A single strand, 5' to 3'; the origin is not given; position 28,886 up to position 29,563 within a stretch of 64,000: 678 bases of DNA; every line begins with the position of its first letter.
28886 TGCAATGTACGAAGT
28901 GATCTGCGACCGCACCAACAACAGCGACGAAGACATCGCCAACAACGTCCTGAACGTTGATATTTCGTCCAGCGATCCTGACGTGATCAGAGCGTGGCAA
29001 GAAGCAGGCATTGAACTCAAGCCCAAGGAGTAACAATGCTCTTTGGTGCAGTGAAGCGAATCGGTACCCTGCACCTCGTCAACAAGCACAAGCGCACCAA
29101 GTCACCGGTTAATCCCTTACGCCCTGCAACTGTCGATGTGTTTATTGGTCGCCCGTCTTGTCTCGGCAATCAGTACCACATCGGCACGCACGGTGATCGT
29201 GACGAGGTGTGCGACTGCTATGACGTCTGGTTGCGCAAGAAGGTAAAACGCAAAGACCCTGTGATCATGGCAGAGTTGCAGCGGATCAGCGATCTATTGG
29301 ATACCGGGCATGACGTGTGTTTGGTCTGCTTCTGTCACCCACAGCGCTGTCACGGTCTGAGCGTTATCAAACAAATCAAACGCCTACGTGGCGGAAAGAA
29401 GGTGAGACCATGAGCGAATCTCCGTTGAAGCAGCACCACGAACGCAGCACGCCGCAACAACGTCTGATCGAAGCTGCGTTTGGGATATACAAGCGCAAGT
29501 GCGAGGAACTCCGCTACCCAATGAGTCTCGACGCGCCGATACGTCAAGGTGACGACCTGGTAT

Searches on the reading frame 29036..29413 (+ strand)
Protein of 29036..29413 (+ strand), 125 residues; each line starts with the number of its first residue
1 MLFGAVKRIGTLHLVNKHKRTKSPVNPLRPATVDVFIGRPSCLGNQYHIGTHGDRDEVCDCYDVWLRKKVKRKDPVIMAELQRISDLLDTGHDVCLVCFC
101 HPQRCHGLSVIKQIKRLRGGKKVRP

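Call 5: search_protein_families(library=pfam, proteins=[window:29036-29413:+], max_evalue=0.01)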
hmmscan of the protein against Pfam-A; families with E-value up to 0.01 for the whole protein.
window:29036-29413:+ (125 aa): 1 family
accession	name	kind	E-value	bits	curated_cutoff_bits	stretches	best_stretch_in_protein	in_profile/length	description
PF14216.11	DUF4326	-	1.4e-15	58.1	25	1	31-108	9-78/82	Domain of unknown function (DUF4326)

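Call 28: search_protein_families(library=ncbifam, proteins=[window:29036-29413:+], max_evalue=0.01)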
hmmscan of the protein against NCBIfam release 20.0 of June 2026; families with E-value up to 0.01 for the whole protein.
window:29036-29413:+ (125 aa): 0 families

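Call 71: search_protein_families(library=padloc, proteins=[window:29036-29413:+], max_evalue=0.01)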
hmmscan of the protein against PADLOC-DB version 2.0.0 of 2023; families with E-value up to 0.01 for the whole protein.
window:29036-29413:+ (125 aa): 1 family
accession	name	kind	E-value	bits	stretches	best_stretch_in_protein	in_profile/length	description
PDLC04505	PDC-M19A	-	0.0083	13.6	1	79-118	245-285/294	-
